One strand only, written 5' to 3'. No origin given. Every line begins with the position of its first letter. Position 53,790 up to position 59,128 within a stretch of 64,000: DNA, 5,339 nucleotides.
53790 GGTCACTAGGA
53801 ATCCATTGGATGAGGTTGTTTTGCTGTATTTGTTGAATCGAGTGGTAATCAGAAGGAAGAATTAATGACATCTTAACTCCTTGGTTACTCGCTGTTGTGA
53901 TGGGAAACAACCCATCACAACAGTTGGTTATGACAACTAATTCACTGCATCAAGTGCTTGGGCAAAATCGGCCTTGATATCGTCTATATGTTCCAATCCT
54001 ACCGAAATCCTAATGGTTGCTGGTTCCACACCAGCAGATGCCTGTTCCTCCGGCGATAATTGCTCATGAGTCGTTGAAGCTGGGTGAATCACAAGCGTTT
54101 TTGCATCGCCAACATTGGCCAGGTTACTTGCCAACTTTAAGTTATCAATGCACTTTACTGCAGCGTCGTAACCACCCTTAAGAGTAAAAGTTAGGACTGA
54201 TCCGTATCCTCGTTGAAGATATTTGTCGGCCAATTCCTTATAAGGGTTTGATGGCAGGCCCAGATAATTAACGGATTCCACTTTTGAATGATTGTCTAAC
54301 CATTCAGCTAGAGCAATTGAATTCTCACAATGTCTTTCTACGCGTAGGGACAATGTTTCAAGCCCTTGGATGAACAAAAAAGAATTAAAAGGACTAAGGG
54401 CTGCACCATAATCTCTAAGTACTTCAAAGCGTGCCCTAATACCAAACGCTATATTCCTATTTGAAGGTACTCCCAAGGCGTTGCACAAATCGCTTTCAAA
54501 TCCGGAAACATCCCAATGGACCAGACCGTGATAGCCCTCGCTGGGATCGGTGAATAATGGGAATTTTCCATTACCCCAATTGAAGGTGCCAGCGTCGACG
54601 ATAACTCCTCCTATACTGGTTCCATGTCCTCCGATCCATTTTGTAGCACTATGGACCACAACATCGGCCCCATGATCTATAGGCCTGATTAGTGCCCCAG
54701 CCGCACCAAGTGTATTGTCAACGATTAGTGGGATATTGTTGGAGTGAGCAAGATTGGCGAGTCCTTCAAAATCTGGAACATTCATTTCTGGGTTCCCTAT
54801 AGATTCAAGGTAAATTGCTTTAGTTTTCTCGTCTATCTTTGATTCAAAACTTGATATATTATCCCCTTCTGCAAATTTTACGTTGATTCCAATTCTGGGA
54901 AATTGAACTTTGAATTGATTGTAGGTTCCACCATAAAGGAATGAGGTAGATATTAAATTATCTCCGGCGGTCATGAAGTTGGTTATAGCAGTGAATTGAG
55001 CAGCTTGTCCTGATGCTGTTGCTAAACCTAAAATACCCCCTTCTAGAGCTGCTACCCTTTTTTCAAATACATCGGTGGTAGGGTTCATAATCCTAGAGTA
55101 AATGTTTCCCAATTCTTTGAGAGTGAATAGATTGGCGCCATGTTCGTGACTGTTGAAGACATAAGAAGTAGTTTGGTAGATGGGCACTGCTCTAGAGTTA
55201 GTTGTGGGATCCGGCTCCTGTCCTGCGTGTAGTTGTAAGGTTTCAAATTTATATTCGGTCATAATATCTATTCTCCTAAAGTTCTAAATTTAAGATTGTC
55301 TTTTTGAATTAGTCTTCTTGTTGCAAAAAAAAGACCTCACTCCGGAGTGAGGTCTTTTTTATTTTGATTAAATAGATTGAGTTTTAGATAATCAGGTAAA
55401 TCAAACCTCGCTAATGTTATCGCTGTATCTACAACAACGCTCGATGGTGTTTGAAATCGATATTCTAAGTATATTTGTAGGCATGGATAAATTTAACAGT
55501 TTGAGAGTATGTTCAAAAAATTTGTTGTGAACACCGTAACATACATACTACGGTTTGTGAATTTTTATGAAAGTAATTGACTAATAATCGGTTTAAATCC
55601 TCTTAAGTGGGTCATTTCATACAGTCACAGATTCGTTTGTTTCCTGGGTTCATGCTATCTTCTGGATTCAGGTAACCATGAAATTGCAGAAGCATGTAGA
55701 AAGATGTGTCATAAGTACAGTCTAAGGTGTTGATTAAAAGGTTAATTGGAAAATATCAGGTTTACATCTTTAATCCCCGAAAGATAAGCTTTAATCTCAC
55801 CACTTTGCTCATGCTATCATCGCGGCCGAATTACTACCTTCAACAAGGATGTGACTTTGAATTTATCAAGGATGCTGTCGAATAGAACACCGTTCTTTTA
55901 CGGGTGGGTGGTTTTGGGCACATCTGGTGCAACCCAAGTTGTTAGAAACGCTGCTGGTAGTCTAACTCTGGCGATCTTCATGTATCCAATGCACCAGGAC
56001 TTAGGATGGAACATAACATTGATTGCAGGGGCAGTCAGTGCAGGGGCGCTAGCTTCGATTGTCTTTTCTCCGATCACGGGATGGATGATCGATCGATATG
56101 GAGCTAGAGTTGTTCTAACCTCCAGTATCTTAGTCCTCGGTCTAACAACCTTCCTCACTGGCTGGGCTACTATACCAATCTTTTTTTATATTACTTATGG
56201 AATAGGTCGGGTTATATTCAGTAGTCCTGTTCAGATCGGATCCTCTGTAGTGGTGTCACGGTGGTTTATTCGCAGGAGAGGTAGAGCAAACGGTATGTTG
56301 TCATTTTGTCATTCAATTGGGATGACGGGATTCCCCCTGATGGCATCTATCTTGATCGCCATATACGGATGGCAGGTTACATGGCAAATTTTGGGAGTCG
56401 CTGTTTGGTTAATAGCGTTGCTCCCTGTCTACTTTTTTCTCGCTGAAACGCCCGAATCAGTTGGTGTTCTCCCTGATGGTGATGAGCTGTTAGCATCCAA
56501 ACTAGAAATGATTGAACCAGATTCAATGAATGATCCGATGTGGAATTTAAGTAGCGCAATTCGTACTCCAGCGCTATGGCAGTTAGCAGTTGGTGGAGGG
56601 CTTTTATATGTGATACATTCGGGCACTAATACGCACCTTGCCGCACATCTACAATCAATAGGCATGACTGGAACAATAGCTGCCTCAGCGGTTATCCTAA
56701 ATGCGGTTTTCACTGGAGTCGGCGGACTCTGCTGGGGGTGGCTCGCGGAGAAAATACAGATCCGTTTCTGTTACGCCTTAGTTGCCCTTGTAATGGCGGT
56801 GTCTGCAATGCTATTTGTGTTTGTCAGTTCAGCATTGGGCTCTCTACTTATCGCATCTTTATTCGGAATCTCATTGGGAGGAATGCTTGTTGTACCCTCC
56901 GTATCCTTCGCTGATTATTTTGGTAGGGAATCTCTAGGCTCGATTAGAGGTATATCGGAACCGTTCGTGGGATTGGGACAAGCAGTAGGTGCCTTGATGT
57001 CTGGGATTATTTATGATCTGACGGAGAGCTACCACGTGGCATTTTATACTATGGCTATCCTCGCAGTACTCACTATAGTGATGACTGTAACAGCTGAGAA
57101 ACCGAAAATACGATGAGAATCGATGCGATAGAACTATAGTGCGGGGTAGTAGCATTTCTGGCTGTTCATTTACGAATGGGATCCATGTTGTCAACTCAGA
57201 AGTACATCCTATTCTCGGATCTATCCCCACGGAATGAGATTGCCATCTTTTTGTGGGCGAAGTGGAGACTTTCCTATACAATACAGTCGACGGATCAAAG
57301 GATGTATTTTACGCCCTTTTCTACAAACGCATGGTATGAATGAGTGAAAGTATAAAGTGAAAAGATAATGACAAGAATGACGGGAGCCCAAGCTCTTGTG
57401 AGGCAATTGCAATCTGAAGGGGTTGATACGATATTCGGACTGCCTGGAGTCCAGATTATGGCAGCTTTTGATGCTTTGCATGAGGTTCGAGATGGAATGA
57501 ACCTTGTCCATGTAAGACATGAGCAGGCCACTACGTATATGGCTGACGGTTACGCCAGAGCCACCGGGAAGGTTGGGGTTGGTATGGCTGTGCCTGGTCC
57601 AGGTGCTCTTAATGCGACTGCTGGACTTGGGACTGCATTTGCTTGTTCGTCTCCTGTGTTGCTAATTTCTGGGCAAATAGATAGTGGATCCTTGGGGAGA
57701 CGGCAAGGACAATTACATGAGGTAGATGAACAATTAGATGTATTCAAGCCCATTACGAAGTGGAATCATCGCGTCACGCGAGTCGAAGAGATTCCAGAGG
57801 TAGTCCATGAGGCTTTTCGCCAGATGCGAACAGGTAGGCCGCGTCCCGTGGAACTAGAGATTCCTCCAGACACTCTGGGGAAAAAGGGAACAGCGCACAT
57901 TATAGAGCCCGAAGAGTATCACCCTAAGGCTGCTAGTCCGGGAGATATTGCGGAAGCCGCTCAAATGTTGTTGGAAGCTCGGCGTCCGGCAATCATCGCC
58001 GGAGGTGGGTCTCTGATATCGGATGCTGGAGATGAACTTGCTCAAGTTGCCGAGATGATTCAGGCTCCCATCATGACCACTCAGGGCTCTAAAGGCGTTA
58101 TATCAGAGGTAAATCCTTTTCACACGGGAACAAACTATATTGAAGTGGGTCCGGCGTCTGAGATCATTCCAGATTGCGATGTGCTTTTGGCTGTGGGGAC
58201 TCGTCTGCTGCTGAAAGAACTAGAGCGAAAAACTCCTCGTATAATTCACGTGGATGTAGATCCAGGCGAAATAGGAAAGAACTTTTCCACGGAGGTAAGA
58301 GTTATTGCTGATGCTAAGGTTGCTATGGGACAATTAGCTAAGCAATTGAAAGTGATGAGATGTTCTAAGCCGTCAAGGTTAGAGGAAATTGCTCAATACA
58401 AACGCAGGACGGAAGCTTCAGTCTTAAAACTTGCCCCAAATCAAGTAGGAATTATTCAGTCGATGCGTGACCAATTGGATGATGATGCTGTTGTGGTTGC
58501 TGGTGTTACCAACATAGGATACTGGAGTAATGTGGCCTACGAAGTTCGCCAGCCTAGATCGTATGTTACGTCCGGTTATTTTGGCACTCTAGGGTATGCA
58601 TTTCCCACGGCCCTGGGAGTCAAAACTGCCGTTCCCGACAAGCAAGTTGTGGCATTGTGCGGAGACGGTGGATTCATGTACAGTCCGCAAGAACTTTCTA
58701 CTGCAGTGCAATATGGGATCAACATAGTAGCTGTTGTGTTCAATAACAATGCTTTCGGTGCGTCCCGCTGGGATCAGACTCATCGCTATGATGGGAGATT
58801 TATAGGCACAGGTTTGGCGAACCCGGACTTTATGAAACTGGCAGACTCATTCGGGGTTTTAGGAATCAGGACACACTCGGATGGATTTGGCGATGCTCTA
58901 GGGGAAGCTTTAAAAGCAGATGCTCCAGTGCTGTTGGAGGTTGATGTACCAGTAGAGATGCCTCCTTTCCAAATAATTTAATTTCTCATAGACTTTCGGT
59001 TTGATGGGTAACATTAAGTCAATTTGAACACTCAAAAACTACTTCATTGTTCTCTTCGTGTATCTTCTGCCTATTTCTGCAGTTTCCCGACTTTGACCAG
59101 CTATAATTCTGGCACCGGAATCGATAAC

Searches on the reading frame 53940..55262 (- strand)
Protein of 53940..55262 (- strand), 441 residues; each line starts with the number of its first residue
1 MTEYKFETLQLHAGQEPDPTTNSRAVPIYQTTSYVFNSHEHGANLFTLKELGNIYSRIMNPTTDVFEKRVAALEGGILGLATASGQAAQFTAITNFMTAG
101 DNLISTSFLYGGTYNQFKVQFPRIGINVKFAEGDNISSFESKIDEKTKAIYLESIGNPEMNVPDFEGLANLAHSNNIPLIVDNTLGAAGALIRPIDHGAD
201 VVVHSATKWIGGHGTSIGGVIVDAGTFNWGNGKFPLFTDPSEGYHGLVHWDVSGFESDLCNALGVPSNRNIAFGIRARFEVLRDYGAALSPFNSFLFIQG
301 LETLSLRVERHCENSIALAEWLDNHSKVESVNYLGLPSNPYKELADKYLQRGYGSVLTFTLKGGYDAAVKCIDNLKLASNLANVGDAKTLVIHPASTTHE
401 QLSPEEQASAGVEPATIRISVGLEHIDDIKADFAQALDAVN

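Call 34: search_protein_families(library=pfam, proteins=[window:53940-55262:-], max_evalue=1e-8)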
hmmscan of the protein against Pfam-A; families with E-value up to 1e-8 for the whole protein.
window:53940-55262:- (441 aa): 1 family
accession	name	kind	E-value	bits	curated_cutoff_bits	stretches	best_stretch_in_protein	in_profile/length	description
PF01053.26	Cys_Met_Meta_PP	-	8.8e-132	439.7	27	1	7-437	1-380/381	Cys/Met metabolism PLP-dependent enzyme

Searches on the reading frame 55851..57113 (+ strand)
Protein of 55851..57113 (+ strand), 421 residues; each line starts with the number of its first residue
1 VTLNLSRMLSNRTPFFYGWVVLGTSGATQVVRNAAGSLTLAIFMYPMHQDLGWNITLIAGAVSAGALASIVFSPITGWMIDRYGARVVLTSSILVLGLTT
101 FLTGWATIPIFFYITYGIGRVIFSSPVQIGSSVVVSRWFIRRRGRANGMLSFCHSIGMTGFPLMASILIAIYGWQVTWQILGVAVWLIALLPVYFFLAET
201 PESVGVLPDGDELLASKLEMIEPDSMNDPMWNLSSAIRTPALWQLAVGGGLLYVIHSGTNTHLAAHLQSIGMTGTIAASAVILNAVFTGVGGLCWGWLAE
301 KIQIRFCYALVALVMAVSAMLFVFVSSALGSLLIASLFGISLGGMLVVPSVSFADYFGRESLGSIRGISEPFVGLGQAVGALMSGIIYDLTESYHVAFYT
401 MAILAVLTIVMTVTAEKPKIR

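Call 34: search_protein_families(library=pfam, proteins=[window:55851-57113:+], max_evalue=1e-8)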
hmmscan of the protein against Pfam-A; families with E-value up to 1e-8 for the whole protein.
window:55851-57113:+ (421 aa): 2 families
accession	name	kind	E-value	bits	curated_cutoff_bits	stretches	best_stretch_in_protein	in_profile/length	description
PF07690.21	MFS_1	-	1e-44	153.3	33.4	2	38-367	12-333/347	Major Facilitator Superfamily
PF12832.13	MFS_1_like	-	1.6e-09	37.7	25.2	0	155-393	135-367/373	MFS_1 like family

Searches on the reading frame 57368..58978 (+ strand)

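Call 34: search_protein_families(library=pfam, proteins=[window:57368-58978:+], max_evalue=1e-8)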
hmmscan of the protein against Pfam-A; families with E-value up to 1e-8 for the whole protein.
window:57368-58978:+ (537 aa): 3 families
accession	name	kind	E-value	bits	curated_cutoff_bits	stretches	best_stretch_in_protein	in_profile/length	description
PF02775.26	TPP_enzyme_C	-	2e-42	145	21.9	1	380-525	2-151/151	Thiamine pyrophosphate enzyme, C-terminal TPP binding domain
PF02776.23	TPP_enzyme_N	-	1e-36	125.7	26.8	1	4-121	1-116/119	Thiamine pyrophosphate enzyme, N-terminal TPP binding domain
PF00205.28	TPP_enzyme_M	-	4e-31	108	30.4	1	194-323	1-137/137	Thiamine pyrophosphate enzyme, central domain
